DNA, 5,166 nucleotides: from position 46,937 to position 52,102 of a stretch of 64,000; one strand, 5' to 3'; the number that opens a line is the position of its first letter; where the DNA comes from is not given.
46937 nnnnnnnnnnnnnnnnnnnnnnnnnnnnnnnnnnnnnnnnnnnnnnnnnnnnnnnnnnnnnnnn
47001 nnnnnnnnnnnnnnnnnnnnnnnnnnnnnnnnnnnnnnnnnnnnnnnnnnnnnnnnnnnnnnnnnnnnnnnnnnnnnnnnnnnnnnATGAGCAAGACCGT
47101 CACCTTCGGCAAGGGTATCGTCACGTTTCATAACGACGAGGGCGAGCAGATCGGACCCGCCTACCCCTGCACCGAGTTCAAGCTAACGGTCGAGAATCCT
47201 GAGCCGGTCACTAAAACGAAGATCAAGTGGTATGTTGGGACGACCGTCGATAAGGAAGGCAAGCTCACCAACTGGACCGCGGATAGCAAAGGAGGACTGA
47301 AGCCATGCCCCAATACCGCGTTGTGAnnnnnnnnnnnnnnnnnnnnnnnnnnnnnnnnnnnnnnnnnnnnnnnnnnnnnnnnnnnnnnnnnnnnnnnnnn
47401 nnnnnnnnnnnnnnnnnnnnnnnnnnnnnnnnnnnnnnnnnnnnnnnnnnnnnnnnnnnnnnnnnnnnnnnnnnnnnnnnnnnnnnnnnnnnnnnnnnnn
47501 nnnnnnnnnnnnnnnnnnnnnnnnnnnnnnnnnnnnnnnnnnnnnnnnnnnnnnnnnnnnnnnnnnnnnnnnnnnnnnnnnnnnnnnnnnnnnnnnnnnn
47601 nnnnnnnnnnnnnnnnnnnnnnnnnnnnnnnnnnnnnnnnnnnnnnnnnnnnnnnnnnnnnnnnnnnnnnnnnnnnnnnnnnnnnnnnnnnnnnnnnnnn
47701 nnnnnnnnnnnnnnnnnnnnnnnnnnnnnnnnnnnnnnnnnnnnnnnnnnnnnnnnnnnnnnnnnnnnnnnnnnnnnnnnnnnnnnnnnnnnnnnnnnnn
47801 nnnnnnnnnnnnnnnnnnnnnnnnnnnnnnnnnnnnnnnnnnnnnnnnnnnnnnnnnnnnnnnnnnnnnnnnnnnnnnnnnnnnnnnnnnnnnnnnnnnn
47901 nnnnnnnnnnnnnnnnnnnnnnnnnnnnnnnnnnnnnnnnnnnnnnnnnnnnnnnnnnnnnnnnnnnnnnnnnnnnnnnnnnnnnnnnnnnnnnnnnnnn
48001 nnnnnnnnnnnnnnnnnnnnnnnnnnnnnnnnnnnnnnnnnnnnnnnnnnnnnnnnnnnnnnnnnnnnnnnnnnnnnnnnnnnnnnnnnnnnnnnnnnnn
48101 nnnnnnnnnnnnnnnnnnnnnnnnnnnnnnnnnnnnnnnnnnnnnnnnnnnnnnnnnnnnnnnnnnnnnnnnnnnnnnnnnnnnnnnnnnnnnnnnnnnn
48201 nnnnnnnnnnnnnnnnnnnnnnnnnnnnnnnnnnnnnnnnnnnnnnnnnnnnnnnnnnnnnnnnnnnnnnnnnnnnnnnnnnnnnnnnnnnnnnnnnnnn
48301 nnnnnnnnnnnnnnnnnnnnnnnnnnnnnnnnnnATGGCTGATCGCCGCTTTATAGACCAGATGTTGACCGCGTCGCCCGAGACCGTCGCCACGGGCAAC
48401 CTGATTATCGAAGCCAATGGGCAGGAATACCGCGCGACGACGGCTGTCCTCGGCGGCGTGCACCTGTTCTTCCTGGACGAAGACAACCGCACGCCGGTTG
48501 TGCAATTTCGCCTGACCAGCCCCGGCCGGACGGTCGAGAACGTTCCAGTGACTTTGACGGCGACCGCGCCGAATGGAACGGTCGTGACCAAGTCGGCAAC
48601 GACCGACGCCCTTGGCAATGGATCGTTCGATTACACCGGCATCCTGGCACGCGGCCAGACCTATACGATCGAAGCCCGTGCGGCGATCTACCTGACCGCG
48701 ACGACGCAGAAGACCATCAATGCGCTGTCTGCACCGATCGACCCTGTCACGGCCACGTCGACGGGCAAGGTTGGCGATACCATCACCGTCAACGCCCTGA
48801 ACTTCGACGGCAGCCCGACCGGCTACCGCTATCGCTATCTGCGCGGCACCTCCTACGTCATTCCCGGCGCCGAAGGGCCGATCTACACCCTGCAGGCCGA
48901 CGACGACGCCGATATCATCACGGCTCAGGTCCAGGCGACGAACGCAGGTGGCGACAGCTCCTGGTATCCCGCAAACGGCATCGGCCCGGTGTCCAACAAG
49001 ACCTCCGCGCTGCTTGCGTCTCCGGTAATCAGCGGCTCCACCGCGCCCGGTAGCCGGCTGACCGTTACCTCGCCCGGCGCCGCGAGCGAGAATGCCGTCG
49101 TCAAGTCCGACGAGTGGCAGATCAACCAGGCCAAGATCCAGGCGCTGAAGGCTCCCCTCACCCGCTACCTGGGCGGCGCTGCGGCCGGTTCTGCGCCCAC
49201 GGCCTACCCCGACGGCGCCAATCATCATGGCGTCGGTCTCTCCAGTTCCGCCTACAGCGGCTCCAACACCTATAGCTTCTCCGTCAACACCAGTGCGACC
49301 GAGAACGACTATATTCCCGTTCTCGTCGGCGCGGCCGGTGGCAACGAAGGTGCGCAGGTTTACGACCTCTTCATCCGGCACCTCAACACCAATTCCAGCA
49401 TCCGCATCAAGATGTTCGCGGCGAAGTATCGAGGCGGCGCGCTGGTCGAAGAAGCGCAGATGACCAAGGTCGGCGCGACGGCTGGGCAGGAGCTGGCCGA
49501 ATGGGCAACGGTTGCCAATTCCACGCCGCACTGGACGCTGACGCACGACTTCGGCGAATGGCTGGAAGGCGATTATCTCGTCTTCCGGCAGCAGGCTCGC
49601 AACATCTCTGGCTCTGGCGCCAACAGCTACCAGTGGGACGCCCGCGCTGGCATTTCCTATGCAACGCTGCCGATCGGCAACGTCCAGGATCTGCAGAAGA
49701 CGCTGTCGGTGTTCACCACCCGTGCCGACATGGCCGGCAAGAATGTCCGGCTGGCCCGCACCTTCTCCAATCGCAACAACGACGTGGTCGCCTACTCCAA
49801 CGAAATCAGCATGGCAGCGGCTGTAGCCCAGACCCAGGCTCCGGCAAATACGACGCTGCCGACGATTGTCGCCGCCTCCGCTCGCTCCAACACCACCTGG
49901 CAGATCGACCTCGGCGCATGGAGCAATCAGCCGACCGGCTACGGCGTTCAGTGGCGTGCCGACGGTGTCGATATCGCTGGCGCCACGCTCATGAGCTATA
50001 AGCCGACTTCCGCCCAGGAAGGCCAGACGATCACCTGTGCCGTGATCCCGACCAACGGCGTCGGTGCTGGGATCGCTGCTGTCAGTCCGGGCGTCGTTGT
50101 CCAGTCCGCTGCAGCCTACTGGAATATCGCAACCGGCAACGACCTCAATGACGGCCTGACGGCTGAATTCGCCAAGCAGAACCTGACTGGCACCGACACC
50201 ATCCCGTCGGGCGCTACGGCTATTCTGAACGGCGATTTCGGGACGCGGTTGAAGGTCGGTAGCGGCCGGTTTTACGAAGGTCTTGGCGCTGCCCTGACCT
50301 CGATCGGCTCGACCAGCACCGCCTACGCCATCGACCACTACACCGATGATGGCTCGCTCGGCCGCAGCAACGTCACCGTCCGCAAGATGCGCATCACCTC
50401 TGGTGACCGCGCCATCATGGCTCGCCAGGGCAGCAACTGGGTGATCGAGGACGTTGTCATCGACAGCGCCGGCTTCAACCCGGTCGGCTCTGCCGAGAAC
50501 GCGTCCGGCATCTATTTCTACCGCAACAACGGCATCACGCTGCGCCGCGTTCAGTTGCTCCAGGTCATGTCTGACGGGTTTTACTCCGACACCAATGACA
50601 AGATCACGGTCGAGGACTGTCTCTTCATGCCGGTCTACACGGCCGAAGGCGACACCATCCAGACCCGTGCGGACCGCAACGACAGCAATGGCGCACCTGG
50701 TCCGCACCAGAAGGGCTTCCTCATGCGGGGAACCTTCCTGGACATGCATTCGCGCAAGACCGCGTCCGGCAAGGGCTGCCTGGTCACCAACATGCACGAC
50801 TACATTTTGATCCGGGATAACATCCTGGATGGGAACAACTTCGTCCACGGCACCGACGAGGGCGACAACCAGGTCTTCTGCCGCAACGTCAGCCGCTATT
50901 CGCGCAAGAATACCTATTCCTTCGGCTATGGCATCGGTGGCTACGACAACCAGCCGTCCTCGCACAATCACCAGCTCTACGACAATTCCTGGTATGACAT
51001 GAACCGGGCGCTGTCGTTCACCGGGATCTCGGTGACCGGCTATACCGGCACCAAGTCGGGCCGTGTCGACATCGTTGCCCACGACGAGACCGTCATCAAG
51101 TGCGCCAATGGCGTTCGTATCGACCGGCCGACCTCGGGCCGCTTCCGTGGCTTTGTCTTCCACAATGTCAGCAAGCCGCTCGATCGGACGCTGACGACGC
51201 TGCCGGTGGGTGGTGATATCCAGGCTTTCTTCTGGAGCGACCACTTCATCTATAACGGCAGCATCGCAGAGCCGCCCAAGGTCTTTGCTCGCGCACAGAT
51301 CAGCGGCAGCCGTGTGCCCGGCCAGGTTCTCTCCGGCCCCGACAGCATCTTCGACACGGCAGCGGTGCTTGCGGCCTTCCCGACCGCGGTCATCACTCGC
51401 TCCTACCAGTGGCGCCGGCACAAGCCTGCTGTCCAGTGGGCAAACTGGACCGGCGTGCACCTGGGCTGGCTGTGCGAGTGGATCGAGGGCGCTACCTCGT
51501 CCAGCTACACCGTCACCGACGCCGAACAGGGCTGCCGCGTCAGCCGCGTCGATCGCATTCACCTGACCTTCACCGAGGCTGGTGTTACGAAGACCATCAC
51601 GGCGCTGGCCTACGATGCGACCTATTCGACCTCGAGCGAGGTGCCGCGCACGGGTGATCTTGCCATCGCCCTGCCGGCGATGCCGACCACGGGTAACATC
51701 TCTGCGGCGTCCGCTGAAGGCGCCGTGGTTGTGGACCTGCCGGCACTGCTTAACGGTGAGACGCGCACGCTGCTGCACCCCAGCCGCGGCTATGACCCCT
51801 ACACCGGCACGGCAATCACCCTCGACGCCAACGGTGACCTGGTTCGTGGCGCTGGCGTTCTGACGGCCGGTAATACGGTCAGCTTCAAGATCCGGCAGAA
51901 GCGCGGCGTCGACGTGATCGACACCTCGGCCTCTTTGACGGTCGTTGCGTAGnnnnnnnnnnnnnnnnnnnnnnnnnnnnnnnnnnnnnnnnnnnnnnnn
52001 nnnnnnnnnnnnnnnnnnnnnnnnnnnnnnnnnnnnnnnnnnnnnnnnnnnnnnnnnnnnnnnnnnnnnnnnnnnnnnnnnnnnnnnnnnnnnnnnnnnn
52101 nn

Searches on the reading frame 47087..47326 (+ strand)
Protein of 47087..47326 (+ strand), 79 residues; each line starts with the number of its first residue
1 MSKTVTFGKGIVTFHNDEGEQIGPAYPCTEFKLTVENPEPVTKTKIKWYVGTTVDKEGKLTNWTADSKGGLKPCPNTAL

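Call 8: search_protein_families(library=pfam, proteins=[window:47087-47326:+], max_evalue=0.01)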
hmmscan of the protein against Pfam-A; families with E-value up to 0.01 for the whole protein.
window:47087-47326:+ (79 aa): 1 family
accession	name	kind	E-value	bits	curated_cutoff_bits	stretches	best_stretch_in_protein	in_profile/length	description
PF08272.16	Zn_Ribbon_Topo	-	0.0048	17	25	1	43-70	11-35/41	Topoisomerase I zinc-ribbon-like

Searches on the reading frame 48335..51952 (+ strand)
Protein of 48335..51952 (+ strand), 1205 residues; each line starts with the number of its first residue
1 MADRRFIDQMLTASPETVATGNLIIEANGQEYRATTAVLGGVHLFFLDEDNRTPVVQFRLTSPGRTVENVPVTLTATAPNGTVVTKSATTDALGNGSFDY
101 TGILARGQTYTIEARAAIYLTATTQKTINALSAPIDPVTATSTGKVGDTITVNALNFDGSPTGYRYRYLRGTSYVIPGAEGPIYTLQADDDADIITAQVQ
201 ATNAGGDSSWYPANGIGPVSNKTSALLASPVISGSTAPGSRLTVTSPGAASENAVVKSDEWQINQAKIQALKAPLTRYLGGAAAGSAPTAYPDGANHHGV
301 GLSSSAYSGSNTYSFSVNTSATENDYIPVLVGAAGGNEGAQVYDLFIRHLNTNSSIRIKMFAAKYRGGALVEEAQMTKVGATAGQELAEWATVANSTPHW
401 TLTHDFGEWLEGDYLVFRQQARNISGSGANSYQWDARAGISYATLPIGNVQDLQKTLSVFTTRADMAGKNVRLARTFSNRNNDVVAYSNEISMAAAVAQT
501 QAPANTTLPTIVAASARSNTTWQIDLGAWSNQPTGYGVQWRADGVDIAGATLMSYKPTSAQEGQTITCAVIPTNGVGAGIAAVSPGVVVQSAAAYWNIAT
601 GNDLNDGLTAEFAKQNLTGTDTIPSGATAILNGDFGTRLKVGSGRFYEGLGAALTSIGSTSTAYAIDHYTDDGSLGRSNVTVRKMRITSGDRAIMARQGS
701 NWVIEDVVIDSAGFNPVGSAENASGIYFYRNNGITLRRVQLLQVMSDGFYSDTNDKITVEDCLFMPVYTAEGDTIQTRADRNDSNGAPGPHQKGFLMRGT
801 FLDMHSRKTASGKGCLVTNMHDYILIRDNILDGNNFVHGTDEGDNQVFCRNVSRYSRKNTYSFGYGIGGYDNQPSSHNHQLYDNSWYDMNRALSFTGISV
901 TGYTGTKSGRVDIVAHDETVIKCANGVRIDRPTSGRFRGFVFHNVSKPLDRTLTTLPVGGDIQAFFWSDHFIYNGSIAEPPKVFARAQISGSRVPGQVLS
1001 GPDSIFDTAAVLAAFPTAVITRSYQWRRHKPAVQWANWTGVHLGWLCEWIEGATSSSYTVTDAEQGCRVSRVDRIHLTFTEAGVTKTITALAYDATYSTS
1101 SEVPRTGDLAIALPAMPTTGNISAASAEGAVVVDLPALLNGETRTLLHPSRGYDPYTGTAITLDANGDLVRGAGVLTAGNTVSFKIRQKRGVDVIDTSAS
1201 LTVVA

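Call 8: search_protein_families(library=pfam, proteins=[window:48335-51952:+], max_evalue=0.01)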
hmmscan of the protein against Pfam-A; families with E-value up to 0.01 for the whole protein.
window:48335-51952:+ (1205 aa): 1 family
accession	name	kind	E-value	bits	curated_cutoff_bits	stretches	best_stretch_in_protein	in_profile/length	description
PF13229.12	Beta_helix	-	0.0074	16.4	25.9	0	677-764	54-134/158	Right handed beta helix region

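Call 43: search_protein_families(library=phrogs, proteins=[window:48335-51952:+], max_evalue=0.001)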
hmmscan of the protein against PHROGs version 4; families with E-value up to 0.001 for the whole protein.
window:48335-51952:+ (1205 aa): 3 families
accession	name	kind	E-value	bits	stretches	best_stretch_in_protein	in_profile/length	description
phrog_36166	-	unknown function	0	2119.2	1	4-1205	3-1207/1207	-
phrog_12736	-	head and packaging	6.2e-08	32.4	1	502-584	51-133/762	virion structural protein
phrog_26223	-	unknown function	2.4e-07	30.5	2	500-596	439-536/775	-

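Call 45: search_protein_families(library=padloc, proteins=[window:48335-51952:+], max_evalue=0.01)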
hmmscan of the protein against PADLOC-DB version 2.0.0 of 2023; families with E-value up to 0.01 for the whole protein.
window:48335-51952:+ (1205 aa): 0 families

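Call 46: search_protein_families(library=ncbifam, proteins=[window:48335-51952:+], max_evalue=0.01)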
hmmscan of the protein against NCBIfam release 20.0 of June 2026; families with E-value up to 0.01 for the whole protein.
window:48335-51952:+ (1205 aa): 1 family
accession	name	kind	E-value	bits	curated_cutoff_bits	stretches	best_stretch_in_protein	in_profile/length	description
NF040485.1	ZirU_fam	subfamily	0.0017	18.5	100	0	538-590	59-106/210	ZirU family protein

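Call 62: search_solved_structures(query=window:48335-51952:+, max_evalue=0.01)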
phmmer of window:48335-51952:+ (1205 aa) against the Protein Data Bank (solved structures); distinct sequences matched with E-value up to 0.01: 0.

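Call 74: search_dna_similar(query=window:48335-51952:+, collection=phages, mode=protein, max_rows=30, rows=spread)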
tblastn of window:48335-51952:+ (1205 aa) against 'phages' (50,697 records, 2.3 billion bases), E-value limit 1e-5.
Records with a match: 42; places in all: 42; records where one place covers at least 80% of the query: 33.
Best place of each record, by identity: 80-90% 2; 60-80% 25; <60% 15.
By first word of the organism name: Rhizobium 42.
By host as written in the record: - 6; Rhizobium etli CFN42 5; Rhizobium leguminosarum 4; Rhizobium phaseoli BRASIL5 4; Rhizobium sp. TUX16P 2; Rhizobium sp. I1_9 2; Rhizobium leguminosarum biovar viciae VF39 2; Rhizobium etli sv. phaseoli N1314 2; and 11 more.
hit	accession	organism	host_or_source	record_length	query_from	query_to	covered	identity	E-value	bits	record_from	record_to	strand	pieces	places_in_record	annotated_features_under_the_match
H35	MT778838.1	Rhizobium phage V1VFA-S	-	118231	1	1205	100%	86.1%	0e+0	2063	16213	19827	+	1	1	hypothetical protein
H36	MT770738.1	Rhizobium phage B1VFA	Rhizobium leguminosarum VF39SM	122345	1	1205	100%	85.6%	0e+0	2058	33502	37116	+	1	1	hypothetical protein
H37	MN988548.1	Rhizobium phage RHph_Y2_17_1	Rhizobium etli Y2_17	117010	4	1205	100%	72.2%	0e+0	1711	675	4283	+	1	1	pectin lyase fold domain-containing protein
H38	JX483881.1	Rhizobium phage RHEph10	Rhizobium etli CFN42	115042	4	1205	100%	70.5%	0e+0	1660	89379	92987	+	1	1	hypothetical protein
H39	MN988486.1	Rhizobium phage RHph_Y68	Rhizobium sp. TUX16P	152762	4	1204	100%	69.4%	0e+0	1634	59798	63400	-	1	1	pectin lyase fold domain-containing protein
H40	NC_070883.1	Rhizobium phage RHph_Y68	Rhizobium sp. TUX16P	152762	4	1204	100%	69.4%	0e+0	1634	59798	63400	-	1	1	pectin lyase fold domain-containing protein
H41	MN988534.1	Rhizobium phage RHph_N34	Rhizobium etli CFN42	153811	4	1204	100%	68.0%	0e+0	1603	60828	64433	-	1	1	pectin lyase fold domain-containing protein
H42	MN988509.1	Rhizobium phage RHph_I46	Rhizobium phaseoli IE1004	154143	4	1204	100%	67.5%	0e+0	1621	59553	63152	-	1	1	pectin lyase fold domain-containing protein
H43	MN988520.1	Rhizobium phage RHph_I9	Rhizobium sp. R635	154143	4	1204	100%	67.5%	0e+0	1621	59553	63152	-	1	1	pectin lyase fold domain-containing protein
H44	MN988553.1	Rhizobium phage RHph_I34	Rhizobium etli CFN42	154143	4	1204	100%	67.5%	0e+0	1621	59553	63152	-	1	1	pectin lyase fold domain-containing protein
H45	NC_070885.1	Rhizobium phage RHph_I1_9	Rhizobium sp. I1_9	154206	4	1204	100%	67.5%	0e+0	1621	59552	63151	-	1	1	pectin lyase fold domain-containing protein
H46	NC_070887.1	Rhizobium phage AF3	-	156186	4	1205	100%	67.3%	0e+0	1583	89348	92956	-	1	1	polysaccharidase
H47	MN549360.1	Rhizobium phage RL38J1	Rhizobium leguminosarum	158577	4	1205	100%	67.0%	0e+0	1577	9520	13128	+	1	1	putative polysaccharidase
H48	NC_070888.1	Rhizobium phage RL38J1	Rhizobium leguminosarum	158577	4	1205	100%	67.0%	0e+0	1577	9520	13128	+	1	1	putative polysaccharidase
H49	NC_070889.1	Rhizobium phage RL2RES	Rhizobium leguminosarum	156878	4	1205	100%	66.3%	0e+0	1582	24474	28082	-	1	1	hypothetical protein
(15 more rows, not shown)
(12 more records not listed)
